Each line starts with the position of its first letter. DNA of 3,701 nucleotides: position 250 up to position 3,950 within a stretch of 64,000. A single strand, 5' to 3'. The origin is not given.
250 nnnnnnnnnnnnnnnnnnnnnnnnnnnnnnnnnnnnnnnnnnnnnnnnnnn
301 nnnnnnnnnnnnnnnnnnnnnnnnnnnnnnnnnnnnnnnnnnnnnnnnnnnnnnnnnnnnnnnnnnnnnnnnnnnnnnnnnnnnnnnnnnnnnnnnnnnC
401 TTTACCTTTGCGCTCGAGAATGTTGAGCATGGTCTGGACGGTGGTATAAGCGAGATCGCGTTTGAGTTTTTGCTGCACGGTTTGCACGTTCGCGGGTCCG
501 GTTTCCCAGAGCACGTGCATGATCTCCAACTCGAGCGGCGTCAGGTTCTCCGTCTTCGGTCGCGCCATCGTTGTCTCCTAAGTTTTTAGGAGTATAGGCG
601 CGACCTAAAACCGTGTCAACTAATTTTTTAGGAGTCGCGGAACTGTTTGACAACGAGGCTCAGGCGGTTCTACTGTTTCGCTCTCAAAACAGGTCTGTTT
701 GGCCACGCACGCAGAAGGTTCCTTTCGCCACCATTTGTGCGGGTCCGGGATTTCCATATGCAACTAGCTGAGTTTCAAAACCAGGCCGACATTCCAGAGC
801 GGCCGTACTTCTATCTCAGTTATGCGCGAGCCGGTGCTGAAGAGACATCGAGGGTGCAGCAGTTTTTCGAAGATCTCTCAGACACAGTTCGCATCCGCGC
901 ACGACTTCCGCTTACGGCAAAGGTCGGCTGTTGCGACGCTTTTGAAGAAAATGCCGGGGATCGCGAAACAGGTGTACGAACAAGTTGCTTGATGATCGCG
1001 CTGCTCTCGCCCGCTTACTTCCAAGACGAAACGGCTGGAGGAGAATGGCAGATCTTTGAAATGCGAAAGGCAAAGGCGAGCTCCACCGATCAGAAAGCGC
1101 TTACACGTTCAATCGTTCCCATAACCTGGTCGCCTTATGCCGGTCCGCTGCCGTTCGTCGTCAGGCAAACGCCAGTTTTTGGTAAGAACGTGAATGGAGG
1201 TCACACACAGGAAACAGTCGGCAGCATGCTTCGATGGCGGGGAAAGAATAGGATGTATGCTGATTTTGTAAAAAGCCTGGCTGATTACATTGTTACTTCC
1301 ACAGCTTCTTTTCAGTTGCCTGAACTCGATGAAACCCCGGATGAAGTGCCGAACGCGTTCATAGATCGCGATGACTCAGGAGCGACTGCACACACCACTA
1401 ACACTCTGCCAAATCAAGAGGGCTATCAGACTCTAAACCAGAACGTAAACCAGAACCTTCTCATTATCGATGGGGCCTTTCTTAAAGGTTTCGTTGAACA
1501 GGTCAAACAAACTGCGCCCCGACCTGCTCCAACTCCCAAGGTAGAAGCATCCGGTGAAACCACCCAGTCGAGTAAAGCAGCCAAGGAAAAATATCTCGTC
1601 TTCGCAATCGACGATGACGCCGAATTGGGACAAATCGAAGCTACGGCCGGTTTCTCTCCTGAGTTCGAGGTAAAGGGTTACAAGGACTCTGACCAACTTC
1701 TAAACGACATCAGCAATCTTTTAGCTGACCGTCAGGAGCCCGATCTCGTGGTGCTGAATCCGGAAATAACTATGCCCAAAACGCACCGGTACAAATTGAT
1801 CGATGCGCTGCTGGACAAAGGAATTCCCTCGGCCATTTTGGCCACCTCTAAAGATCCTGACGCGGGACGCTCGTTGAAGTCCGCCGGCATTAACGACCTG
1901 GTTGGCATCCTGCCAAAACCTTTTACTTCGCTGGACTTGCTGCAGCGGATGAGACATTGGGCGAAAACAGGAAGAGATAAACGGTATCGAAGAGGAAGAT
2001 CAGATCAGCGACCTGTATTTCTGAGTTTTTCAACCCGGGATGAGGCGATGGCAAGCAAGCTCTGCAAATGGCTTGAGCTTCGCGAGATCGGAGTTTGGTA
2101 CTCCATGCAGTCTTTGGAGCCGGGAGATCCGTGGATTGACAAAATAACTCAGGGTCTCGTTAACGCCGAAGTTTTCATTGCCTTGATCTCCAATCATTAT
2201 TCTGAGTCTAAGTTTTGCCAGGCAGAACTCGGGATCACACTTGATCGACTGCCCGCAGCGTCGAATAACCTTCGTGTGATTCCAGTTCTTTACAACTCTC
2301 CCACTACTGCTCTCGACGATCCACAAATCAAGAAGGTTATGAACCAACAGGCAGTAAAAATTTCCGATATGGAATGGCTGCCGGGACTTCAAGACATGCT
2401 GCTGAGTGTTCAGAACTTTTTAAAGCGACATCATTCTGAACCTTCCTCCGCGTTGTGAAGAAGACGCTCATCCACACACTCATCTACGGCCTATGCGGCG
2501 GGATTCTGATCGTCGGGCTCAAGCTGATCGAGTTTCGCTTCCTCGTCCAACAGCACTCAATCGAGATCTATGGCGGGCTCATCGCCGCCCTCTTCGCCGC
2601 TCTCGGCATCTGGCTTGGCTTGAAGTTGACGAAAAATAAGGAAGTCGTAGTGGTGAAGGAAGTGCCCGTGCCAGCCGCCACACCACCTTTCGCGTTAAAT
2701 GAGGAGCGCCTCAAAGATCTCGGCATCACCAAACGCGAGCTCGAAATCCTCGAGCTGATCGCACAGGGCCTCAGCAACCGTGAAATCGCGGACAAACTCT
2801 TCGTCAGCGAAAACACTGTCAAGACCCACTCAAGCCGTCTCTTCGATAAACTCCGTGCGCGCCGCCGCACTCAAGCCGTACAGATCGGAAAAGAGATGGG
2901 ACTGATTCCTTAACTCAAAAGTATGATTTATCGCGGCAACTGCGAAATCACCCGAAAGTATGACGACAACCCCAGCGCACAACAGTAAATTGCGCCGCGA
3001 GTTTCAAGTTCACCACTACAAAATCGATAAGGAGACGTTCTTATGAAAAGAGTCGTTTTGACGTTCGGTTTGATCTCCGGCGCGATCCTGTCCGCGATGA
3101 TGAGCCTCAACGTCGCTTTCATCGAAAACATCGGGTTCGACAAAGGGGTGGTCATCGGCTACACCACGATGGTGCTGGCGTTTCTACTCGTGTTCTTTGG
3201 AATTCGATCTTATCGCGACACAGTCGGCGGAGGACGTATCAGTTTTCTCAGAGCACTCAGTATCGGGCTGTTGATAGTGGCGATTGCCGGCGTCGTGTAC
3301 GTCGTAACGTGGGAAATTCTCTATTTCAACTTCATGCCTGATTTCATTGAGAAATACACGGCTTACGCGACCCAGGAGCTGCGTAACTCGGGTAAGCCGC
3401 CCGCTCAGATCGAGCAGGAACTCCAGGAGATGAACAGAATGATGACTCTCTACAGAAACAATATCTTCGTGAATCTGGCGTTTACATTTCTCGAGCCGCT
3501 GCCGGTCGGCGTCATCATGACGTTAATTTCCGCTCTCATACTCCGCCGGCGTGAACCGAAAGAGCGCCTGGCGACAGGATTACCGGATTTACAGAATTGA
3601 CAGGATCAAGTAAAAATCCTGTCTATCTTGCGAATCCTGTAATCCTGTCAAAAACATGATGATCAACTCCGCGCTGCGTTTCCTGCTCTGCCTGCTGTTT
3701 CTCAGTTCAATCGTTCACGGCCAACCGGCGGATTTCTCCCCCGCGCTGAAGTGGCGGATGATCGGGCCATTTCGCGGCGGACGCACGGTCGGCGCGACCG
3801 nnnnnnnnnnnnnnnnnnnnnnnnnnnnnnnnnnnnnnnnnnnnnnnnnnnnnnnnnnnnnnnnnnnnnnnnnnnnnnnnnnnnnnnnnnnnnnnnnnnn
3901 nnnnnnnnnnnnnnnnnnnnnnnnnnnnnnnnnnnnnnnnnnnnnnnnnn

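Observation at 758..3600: TIR-like / Asp-less receiver / TIR protein translationally coupled to a membrane-anchored LuxR regulator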

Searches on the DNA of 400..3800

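Call 62: search_rna_families(source=window, start=400, end=3800, threshold=evalue, max_evalue=1)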
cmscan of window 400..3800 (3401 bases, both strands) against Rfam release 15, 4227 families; matches with E-value up to 1: 1.
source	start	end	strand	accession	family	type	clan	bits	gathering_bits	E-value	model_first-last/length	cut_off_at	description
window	3575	3649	+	RF04118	MIR9481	Gene; miRNA;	-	20.6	130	0.65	1-135/135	no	MIR9481 microRNA precursor family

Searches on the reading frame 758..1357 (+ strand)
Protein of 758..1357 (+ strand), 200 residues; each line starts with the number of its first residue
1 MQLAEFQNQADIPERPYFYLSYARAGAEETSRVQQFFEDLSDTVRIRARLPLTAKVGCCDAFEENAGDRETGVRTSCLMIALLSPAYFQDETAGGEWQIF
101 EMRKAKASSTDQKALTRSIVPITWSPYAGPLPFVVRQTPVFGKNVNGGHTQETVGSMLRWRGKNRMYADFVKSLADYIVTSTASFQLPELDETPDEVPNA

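Call 54: predict_structure(alignment_id=A3)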
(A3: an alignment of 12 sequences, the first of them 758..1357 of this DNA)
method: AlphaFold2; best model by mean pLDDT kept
length: 200 residues; sequences in the alignment: 12
mean_pLDDT: 77.9   pTM: 0.80
mean pLDDT of the five models: 77.9, 73.4, 70.8, 67.6, 66.6
residues with pLDDT >= 90: 51; 70-90: 104; 50-70: 24; < 50: 21
segments of 3 or more residues with pLDDT < 50: 1-11, 144-150, 198-200
pLDDT, mean of each block of 10 residues (from residue 1): 44 78 81 91 93 87 66 91 88 89 79 77 83 77 46 77 76 92 84 60
secondary structure, 60 per line:
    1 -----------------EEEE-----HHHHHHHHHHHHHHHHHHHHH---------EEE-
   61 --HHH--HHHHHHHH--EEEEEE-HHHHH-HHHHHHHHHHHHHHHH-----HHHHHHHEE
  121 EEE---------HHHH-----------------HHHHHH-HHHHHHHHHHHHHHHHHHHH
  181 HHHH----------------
elements in order: E18-21 H27-47 E57-59 H68-75 E78-83 H85-89 H91-106 H112-118 E119-123 H133-136 H154-159 H161-184

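Call 58: fold_search(model_id=the predicted structure, library=pdb)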
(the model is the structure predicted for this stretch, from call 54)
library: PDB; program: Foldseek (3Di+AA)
matches with E <= 10: 423; with E <= 0.001: 2
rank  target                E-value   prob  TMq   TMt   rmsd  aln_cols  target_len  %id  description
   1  4eo7                  3.5e-04  1.00  0.43  0.56   7.8       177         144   16  Crystal structure of the TIR domain of human myeloid differentiation primary response protein 88. (released 2013-04-10)
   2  2js7_MODEL_1_A        6.3e-04  1.00  0.43  0.52   7.4       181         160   14  Solution NMR structure of human myeloid differentiation primary response (MyD88). Northeast Structural Genomic (released 2007-10-23)
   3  9dlg_A                3.1e-03  0.99  0.41  0.51  10.6       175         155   14  CryoEM structure of the TIR domain from human TRAM (released 2025-01-22)
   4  7beq                  4.9e-03  1.00  0.45  0.62   5.5       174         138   12  MicroED structure of the MyD88 TIR domain higher-order assembly (released 2021-03-10)
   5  8yym_A                6.7e-03  0.99  0.44  0.62   5.4       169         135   13  Cryo-EM structure of cylindrical fiber of MyD88 TIR (released 2025-03-26)
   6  2j67_B                7.6e-03  0.92  0.34  0.46   6.7       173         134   16  The TIR domain of human Toll-Like Receptor 10 (TLR10) (released 2006-09-27)
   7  8qlp_E                1.1e-02  0.99  0.46  0.24   4.8       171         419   13  CryoEM structure of the RNA/DNA bound SPARTA (BabAgo/TIR-APAZ) tetrameric complex (released 2024-01-31)
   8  5uzb_A                1.1e-02  0.99  0.45  0.60   5.6       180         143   10  Cryo-EM structure of the MAL TIR domain filament (released 2017-07-26)
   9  8w8m_1A               1.2e-02  0.99  0.46  0.64   4.8       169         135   14  Cryo-EM structure of helical filament of MyD88 TIR (released 2024-09-04)
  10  4w8h_A                1.6e-02  0.99  0.36  0.54   5.0       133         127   17  Crystal structure of the TIR domain of the Toll-related Receptor TRR-2 from the lower metazoan Hydra magnipapillata (c (released 2015-09-09)
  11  8qlp_M                3.3e-02  0.97  0.44  0.23   5.0       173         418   14  CryoEM structure of the RNA/DNA bound SPARTA (BabAgo/TIR-APAZ) tetrameric complex (released 2024-01-31)
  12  5tec_A                3.8e-02  0.91  0.43  0.54  11.3       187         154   16  Crystal structure of the TIR domain from the Arabidopsis thaliana NLR protein SNC1 (released 2017-02-01)
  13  8rlm_A                3.8e-02  0.69  0.36  0.44  10.7       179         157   13  TRIF Oligomerisation (released 2025-07-16)
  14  7crc_B                4.3e-02  0.90  0.46  0.10  11.3       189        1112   15  Cryo-EM structure of plant NLR RPP1 tetramer in complex with ATR1 (released 2020-12-16)
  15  5h3c_A                5.6e-02  0.89  0.44  0.54  11.6       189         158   13  Crystal structure of Arabidopsis SNC1 TIR domain (released 2016-12-07)
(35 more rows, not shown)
